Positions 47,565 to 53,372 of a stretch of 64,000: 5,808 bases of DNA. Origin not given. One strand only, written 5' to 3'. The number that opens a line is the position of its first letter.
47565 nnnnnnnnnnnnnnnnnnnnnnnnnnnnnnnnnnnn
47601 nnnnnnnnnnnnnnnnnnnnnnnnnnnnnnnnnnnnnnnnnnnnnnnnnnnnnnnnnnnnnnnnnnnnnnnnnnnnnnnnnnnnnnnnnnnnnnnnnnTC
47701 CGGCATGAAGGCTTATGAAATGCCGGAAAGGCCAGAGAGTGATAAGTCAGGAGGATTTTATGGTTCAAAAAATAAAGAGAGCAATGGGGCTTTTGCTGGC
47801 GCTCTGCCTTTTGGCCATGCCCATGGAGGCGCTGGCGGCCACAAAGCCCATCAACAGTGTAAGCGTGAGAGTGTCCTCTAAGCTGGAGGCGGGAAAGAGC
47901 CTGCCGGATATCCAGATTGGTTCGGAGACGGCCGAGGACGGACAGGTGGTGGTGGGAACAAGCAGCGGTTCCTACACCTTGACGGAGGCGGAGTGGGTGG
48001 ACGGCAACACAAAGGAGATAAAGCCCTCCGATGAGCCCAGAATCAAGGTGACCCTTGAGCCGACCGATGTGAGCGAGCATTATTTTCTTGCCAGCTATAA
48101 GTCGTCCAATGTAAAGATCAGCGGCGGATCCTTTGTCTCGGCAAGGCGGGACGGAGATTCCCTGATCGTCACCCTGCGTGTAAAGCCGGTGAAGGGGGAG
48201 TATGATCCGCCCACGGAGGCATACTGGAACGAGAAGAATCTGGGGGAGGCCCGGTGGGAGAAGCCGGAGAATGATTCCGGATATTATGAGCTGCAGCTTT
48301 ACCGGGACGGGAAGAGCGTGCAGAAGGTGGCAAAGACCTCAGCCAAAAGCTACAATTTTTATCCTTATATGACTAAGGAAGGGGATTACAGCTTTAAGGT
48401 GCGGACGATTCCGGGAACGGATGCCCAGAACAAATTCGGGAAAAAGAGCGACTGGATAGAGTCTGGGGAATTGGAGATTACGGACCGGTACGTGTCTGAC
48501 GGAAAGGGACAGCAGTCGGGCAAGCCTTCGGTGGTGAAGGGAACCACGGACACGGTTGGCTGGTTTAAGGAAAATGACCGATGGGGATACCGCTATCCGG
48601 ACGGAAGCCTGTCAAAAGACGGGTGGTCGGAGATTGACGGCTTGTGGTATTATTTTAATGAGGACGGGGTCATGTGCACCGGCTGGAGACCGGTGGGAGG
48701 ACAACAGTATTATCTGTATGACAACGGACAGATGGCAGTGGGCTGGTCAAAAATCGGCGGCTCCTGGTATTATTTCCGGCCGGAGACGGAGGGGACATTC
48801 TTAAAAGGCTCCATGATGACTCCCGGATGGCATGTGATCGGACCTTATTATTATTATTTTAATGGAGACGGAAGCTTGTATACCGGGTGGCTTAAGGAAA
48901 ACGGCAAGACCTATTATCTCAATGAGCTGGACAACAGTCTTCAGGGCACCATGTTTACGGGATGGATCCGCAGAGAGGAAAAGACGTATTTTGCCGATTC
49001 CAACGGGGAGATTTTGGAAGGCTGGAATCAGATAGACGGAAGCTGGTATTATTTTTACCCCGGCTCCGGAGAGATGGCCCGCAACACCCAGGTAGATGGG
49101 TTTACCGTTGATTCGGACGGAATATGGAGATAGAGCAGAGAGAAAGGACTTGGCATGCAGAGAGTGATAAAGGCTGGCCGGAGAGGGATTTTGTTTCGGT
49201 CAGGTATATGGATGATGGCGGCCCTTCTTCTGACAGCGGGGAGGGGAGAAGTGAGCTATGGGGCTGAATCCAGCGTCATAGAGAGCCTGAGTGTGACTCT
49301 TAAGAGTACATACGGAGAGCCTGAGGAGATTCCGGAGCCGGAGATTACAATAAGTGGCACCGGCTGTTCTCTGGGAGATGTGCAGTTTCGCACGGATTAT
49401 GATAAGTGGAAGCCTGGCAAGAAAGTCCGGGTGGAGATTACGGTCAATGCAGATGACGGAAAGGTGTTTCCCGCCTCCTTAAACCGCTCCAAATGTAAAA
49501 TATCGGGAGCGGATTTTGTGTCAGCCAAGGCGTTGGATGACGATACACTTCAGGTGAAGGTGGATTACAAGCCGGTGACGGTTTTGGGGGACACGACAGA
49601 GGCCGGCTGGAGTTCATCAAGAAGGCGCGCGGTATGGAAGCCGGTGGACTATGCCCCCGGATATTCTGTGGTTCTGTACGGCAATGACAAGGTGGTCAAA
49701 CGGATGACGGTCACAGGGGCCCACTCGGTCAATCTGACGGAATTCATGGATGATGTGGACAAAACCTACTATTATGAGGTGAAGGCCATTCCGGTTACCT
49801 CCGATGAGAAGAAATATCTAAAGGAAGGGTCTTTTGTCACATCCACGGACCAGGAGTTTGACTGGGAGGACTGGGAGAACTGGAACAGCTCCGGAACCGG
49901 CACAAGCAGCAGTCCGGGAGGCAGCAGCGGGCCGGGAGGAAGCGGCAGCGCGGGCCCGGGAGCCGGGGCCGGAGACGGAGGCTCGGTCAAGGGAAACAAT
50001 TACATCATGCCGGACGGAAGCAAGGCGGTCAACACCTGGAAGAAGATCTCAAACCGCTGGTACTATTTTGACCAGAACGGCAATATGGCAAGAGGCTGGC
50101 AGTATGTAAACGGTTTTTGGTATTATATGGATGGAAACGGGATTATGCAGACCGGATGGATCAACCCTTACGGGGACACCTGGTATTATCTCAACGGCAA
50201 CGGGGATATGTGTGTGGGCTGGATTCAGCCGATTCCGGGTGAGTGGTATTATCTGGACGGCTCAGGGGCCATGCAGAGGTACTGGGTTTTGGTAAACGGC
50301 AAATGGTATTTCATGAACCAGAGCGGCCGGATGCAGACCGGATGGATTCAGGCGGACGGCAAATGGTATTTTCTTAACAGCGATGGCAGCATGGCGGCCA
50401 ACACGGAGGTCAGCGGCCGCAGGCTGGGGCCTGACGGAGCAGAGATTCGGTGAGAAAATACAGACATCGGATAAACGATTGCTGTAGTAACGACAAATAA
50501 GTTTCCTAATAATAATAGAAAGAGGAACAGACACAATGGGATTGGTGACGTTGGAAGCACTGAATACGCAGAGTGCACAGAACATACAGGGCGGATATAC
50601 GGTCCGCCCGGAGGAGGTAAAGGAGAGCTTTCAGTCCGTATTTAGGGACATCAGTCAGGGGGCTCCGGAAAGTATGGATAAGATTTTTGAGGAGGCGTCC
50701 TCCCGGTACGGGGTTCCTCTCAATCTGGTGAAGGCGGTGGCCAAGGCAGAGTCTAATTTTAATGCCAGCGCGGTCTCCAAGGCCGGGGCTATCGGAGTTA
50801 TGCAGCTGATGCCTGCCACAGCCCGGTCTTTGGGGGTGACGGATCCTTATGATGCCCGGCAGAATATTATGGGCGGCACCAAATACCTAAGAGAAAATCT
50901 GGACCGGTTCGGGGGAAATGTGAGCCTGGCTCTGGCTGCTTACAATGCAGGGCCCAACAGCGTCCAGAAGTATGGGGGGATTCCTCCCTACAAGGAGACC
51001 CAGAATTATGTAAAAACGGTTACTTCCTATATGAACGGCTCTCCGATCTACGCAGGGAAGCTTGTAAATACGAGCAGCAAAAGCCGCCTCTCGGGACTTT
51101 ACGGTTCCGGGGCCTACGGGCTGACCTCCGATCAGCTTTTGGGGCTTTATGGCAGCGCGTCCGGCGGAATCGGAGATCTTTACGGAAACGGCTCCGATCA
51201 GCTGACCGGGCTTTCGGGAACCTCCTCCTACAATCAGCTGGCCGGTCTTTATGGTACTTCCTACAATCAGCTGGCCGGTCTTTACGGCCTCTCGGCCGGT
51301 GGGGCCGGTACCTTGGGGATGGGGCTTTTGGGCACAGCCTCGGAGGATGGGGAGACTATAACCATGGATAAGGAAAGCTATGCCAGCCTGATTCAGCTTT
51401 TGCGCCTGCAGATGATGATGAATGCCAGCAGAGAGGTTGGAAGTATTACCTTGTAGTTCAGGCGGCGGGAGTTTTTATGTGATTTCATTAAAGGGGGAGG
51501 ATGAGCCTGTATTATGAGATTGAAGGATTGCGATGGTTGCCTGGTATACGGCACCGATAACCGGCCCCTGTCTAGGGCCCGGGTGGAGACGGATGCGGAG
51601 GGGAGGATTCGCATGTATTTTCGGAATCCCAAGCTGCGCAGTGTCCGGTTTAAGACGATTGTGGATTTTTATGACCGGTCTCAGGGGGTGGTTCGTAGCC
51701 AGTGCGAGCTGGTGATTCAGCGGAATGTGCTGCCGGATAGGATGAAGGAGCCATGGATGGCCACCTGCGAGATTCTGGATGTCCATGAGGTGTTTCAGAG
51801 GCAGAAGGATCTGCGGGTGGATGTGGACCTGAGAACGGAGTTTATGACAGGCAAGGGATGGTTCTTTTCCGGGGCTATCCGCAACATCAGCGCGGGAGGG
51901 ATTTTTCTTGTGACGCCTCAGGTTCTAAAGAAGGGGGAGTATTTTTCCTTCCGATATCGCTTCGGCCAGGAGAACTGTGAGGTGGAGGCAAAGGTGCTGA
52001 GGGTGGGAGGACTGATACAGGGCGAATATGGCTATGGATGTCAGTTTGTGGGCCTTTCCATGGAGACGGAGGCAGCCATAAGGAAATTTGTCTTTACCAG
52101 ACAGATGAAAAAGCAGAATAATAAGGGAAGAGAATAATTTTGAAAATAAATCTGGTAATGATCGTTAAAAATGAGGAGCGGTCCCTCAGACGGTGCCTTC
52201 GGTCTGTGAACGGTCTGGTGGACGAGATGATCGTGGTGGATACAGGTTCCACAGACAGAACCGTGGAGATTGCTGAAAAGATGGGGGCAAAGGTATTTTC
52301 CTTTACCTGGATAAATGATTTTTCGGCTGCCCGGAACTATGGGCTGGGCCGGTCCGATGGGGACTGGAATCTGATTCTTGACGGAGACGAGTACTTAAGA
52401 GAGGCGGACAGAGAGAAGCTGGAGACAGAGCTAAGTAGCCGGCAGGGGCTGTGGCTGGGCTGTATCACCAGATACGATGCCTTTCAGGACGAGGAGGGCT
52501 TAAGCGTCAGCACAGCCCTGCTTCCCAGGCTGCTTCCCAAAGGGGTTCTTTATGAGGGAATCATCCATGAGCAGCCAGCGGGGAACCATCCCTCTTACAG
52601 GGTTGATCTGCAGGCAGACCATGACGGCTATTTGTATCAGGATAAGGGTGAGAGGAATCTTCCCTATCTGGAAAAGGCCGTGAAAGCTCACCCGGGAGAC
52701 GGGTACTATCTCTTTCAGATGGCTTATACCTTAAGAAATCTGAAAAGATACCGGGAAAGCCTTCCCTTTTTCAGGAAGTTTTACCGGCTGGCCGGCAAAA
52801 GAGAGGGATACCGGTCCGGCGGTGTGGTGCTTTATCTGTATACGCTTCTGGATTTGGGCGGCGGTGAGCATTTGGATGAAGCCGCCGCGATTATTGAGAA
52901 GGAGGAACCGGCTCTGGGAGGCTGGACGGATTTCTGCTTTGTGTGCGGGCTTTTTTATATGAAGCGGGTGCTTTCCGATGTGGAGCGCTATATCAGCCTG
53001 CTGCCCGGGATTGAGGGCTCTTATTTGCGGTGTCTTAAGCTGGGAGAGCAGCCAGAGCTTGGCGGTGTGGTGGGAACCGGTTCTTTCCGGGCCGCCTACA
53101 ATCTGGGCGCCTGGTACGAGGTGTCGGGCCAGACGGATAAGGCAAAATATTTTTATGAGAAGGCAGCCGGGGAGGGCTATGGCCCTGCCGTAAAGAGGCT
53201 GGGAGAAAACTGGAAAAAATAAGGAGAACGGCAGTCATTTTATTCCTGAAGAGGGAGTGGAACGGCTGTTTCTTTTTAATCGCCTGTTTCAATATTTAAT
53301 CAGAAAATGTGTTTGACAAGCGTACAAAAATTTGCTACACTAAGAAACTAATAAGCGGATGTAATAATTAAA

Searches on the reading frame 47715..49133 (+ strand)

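Call 26: search_protein_families(library=pfam, proteins=[window:47715-49133:+], max_evalue=0.001)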
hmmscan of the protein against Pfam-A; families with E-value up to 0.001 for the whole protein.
window:47715-49133:+ (472 aa): 3 families
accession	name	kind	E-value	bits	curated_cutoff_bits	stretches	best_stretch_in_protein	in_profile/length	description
PF19127.6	Choline_bind_3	-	1.4e-32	111.8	27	4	322-358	2-39/47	Choline-binding repeat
PF01473.26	Choline_bind_1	-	6.5e-21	74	20.5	1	303-320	2-19/19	Putative cell wall binding repeat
PF19085.6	Choline_bind_2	-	0.00098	19.7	27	1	442-471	9-38/38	Choline-binding repeat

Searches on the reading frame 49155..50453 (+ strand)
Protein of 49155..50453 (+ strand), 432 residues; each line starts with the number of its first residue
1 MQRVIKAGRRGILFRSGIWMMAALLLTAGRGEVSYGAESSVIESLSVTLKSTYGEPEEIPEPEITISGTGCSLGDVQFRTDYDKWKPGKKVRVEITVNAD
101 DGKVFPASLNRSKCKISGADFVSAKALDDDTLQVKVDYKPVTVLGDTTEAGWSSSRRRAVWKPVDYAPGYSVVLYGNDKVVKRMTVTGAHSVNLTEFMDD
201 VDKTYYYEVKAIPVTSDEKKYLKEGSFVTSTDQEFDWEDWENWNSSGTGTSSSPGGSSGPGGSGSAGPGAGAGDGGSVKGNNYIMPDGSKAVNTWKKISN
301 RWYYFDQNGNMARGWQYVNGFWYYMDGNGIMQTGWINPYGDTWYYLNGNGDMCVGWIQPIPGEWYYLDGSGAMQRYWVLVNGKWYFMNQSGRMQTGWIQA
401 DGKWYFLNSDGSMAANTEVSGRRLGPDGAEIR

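Call 26: search_protein_families(library=pfam, proteins=[window:49155-50453:+], max_evalue=0.001)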
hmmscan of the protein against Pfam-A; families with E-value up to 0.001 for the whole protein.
window:49155-50453:+ (432 aa): 3 families
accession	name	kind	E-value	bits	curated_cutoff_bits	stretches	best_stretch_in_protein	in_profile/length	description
PF19127.6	Choline_bind_3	-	1.2e-25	89.6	27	4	377-417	4-46/47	Choline-binding repeat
PF01473.26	Choline_bind_1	-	3.6e-25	87.4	20.5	2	395-413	1-19/19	Putative cell wall binding repeat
PF19085.6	Choline_bind_2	-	1.7e-05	25.4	27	1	397-429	7-37/38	Choline-binding repeat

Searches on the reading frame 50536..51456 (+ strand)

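Call 26: search_protein_families(library=pfam, proteins=[window:50536-51456:+], max_evalue=0.001)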
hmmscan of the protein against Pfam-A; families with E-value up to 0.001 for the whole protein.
window:50536-51456:+ (306 aa): 2 families
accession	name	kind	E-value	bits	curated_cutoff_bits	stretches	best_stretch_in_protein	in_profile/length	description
PF01464.25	SLT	-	1.3e-30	105.7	21.3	1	50-158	2-116/117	Transglycosylase SLT domain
PF13406.11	SLT_2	-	3.3e-06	27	24.3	0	81-112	151-182/292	Transglycosylase SLT domain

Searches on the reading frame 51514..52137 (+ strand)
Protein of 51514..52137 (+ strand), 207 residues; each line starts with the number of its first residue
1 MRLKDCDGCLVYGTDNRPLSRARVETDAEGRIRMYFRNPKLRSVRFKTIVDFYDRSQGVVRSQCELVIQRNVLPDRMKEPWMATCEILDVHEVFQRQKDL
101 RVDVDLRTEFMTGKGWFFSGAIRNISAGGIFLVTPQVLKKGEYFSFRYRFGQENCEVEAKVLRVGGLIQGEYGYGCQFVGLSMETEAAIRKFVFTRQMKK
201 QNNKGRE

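Call 26: search_protein_families(library=pfam, proteins=[window:51514-52137:+], max_evalue=0.001)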
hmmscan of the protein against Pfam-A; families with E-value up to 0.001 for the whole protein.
window:51514-52137:+ (207 aa): 1 family
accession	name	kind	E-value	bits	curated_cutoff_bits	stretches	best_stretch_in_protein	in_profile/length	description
PF07238.19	PilZ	-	4.8e-16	59.4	22.5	1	95-194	1-101/102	PilZ domain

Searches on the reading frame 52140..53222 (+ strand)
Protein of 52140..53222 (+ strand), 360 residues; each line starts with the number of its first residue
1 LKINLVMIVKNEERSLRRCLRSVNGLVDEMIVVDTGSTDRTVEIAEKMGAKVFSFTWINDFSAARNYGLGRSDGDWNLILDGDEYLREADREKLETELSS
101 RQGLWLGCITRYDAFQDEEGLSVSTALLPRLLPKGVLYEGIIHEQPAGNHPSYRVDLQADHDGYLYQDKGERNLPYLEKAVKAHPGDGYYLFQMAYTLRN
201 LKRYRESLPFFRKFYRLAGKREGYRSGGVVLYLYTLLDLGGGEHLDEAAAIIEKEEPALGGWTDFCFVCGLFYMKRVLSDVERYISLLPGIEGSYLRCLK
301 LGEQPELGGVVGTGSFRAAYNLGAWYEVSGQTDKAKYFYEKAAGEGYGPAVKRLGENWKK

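Call 26: search_protein_families(library=pfam, proteins=[window:52140-53222:+], max_evalue=0.001)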
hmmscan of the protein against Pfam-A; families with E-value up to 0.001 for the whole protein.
window:52140-53222:+ (360 aa): 5 families
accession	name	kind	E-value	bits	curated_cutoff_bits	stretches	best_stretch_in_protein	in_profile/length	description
PF00535.33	Glycos_transf_2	-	8e-20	71.9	23.3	1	6-113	3-119/168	Glycosyl transferase family 2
PF13704.12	Glyco_tranf_2_4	-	1.3e-05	26.1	27.5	1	10-91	1-89/98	Glycosyl transferase family 2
PF07719.23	TPR_2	-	7.2e-05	23.1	27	0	317-342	2-27/34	Tetratricopeptide repeat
PF13431.12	TPR_17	-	8.6e-05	23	24.4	0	177-207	2-32/34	Tetratricopeptide repeat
PF13424.12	TPR_12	-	0.00021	21.8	30.1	0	317-342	46-71/77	Tetratricopeptide repeat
